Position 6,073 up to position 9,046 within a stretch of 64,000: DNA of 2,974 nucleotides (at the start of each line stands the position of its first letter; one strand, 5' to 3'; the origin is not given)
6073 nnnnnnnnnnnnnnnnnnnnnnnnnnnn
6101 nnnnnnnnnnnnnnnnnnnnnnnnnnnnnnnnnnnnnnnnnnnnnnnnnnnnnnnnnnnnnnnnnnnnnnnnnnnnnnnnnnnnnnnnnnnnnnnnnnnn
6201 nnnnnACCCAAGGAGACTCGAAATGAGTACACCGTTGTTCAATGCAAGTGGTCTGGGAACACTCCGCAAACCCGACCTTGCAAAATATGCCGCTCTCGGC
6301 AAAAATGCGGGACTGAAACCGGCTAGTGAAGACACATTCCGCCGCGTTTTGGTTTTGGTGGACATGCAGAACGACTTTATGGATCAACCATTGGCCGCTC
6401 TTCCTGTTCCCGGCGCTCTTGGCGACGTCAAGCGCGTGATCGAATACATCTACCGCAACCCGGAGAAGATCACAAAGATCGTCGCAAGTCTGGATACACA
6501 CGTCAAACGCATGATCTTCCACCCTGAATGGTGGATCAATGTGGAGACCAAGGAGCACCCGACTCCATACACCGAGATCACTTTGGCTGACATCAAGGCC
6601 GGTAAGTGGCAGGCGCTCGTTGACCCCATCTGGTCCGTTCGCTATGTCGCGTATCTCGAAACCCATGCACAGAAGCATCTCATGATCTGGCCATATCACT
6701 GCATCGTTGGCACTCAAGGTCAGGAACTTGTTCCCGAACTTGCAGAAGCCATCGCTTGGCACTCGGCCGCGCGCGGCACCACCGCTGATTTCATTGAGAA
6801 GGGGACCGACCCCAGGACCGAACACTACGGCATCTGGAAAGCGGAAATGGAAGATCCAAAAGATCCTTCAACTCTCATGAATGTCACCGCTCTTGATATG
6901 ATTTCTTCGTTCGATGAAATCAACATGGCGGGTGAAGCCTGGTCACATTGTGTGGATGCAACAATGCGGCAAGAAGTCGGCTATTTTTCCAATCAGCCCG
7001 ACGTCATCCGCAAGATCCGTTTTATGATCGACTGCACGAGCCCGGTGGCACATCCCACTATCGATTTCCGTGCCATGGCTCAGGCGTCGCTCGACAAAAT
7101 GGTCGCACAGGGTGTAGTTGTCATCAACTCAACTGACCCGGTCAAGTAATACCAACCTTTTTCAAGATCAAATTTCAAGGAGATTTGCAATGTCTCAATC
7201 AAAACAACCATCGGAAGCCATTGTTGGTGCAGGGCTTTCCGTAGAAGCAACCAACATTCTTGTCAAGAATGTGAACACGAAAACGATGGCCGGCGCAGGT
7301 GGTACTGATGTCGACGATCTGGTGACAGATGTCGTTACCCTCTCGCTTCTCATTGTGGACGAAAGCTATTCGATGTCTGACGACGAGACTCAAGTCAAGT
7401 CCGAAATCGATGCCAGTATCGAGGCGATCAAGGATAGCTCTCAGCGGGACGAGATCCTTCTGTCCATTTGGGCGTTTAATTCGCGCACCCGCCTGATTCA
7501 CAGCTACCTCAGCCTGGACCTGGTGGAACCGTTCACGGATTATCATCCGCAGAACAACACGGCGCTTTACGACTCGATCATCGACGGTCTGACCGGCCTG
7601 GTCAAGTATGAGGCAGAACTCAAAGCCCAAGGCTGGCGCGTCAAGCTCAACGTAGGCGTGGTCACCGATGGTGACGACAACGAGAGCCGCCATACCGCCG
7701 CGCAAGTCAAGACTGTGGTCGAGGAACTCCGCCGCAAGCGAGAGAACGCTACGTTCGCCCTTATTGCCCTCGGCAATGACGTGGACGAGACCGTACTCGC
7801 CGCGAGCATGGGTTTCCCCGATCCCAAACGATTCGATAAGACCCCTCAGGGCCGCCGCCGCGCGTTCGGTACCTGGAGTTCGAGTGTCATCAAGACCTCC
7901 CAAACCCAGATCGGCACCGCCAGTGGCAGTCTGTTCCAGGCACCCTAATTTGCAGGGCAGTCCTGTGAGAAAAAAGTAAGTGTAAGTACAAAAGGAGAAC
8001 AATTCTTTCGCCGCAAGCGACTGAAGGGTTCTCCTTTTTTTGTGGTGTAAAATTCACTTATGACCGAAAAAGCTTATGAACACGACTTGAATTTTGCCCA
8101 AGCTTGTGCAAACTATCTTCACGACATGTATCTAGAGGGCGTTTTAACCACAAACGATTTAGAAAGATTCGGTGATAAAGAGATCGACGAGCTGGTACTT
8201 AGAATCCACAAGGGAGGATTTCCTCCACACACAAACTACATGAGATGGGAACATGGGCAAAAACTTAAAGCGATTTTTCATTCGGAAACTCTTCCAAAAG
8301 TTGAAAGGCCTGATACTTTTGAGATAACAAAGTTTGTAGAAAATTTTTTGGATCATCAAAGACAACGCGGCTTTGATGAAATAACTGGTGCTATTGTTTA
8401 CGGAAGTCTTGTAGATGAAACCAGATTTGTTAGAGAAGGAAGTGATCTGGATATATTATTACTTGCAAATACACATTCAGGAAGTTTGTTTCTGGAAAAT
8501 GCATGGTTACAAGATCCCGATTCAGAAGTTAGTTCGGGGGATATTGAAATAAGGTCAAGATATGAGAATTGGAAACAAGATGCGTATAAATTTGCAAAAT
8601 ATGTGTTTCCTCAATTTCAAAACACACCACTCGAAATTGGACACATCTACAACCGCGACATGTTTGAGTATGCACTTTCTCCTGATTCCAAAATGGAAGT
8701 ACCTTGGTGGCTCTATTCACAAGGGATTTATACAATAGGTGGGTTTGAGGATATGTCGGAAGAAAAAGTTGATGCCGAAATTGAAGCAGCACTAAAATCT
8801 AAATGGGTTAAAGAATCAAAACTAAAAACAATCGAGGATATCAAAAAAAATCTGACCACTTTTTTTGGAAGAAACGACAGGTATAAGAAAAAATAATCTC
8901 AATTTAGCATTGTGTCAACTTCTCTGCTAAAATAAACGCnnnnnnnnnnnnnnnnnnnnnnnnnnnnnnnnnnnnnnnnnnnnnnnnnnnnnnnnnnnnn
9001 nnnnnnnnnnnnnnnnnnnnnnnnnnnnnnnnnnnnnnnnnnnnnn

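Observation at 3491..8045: Higher-GC TerY-P-triad-like operon (PP2C phosphatase, atypical kinase, TerY-like vWA) with an embedded isochorismatase-family hydrolase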

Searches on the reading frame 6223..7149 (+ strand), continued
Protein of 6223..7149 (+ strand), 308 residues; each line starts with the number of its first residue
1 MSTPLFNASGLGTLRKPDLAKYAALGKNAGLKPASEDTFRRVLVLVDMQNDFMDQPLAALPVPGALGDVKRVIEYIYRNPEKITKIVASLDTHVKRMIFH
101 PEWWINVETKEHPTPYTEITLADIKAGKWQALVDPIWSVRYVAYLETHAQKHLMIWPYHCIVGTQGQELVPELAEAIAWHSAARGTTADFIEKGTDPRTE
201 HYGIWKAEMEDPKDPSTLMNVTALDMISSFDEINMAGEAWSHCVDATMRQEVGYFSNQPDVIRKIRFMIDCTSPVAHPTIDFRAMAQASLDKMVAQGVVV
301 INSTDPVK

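Call 109: get_annotated_region(hit=H1, flank=5000)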
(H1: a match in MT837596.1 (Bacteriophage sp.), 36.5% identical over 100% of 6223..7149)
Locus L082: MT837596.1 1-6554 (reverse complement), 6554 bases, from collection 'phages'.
description: UNVERIFIED: Bacteriophage sp. clone scaffold_5226 genomic sequence.
organism: Bacteriophage sp. (NCBI taxid 38018)
taxonomy: Viruses
host: -; source: human fecal samples; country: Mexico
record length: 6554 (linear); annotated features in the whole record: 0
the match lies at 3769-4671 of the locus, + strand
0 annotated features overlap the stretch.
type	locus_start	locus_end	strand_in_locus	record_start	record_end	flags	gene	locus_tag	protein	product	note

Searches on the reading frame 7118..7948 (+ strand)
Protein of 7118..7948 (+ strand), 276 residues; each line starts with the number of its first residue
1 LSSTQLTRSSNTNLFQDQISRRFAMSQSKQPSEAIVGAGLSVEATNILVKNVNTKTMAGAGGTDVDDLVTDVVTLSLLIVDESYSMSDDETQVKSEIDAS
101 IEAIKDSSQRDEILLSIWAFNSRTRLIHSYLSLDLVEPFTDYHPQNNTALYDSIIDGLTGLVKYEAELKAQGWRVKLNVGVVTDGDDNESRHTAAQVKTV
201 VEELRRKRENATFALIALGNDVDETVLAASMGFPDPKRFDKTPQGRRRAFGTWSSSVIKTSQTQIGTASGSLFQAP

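Call 3: search_protein_families(library=pfam, proteins=[window:7118-7948:+], max_evalue=0.1)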
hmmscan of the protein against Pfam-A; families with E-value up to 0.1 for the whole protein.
window:7118-7948:+ (276 aa): 1 family
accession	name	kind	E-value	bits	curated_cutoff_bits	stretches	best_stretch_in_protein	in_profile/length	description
PF13519.12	VWA_2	-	0.03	15.4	27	0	77-120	2-45/107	von Willebrand factor type A domain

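Call 5: search_protein_families(library=ncbifam, proteins=[window:7118-7948:+], max_evalue=0.1)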
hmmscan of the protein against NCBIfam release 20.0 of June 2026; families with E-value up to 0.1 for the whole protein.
window:7118-7948:+ (276 aa): 1 family
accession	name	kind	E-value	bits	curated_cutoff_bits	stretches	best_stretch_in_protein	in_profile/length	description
TIGR04072.2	rSAM_ladder_B12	equivalog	0.063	11.9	360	0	33-110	26-99/443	lipid biosynthesis B12-binding/radical SAM protein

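Call 6: search_protein_families(library=padloc, proteins=[window:7118-7948:+], max_evalue=0.1)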
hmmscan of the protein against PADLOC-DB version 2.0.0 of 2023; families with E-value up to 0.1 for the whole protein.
window:7118-7948:+ (276 aa): 1 family
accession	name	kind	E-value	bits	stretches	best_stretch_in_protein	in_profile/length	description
PDLC00803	Cyclase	-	0.0015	16.3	1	87-145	132-190/253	oligonucleotide-cyclase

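Call 7: search_protein_families(library=phrogs, proteins=[window:7118-7948:+], max_evalue=0.1)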
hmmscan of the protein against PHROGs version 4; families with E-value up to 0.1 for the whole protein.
window:7118-7948:+ (276 aa): 2 families
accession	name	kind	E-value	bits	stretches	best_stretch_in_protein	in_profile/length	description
phrog_7371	-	unknown function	1.8e-14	54.9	1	77-259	10-181/204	-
phrog_26613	-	unknown function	0.00026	21.4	1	72-234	11-176/345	-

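Call 10: search_solved_structures(query=window:7118-7948:+, max_evalue=1, show_alignments=2)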
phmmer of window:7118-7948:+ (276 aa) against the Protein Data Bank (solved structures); distinct sequences matched with E-value up to 1: 0.

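Call 66: search_protein_families(library=padloc, alignment_id=A3, max_evalue=0.01)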
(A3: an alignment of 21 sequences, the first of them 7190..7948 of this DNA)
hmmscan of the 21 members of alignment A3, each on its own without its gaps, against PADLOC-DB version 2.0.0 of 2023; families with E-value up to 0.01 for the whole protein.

A. member 1, window:7190-7948:+ (252 aa): 1 family
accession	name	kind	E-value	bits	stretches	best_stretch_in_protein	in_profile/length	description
PDLC00803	Cyclase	-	0.0012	16.5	1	63-121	132-190/253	oligonucleotide-cyclase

B. families by the number of members that match (of 21 scanned): 1 family
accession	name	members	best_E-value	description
PDLC00803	Cyclase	1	0.0012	oligonucleotide-cyclase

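Call 67: search_protein_families(library=pfam, alignment_id=A3, max_evalue=0.01)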
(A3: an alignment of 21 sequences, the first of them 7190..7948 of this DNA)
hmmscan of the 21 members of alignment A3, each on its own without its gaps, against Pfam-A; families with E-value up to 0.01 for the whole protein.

A. member 1, window:7190-7948:+ (252 aa): 1 family
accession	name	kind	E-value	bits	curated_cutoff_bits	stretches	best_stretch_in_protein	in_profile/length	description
PF00092.34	VWA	-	0.0027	18.4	23.8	1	54-204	4-148/174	von Willebrand factor type A domain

B. families by the number of members that match (of 21 scanned): 4 families
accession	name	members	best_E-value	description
PF00092.34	VWA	9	2.1e-07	von Willebrand factor type A domain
PF13519.12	VWA_2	3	0.00029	von Willebrand factor type A domain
PF13768.12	VWA_3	1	0.0034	von Willebrand factor type A domain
PF10138.15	vWA-TerF-like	1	0.0061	vWA found in TerF C terminus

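Call 82: search_solved_structures(query=A3, max_evalue=0.01)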
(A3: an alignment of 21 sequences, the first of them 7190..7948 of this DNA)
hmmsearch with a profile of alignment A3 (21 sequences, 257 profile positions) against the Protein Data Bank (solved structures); distinct sequences matched with E-value up to 0.01: 1.
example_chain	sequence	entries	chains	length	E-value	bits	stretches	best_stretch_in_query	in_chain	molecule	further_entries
4cn8_A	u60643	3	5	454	0.00024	24.1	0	156-205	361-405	PROXIMAL THREAD MATRIX PROTEIN 1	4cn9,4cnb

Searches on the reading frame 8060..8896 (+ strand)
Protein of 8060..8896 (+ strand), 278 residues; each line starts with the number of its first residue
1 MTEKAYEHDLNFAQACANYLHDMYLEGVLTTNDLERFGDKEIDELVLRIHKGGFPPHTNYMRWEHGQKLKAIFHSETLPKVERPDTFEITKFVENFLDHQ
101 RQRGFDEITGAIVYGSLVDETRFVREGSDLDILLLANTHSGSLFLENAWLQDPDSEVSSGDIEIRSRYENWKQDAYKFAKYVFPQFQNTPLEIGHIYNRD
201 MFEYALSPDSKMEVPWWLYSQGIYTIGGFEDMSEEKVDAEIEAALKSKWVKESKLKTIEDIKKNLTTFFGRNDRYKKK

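Call 3: search_protein_families(library=pfam, proteins=[window:8060-8896:+], max_evalue=0.1)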
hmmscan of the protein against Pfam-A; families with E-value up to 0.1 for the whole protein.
window:8060-8896:+ (278 aa): 1 family
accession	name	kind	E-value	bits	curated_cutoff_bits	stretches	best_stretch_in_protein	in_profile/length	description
PF18765.7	Polbeta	-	0.0084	16.7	26.9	1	106-139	11-42/93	Polymerase beta, Nucleotidyltransferase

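Call 5: search_protein_families(library=ncbifam, proteins=[window:8060-8896:+], max_evalue=0.1)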
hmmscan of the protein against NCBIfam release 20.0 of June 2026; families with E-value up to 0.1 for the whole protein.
window:8060-8896:+ (278 aa): 0 families

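Call 6: search_protein_families(library=padloc, proteins=[window:8060-8896:+], max_evalue=0.1)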
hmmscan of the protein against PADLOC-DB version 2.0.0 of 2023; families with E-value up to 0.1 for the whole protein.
window:8060-8896:+ (278 aa): 2 families
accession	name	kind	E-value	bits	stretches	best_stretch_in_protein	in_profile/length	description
PDLC04368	PDC-M05A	-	0.0081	14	1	102-139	101-136/201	-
PDLC04907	PDC-S09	-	0.02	13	1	90-156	11-73/114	-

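Call 7: search_protein_families(library=phrogs, proteins=[window:8060-8896:+], max_evalue=0.1)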
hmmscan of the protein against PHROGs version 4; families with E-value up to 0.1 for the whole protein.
window:8060-8896:+ (278 aa): 1 family
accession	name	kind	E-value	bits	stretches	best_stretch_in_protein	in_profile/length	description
phrog_15998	-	unknown function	0.031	15.8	1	146-193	25-72/84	-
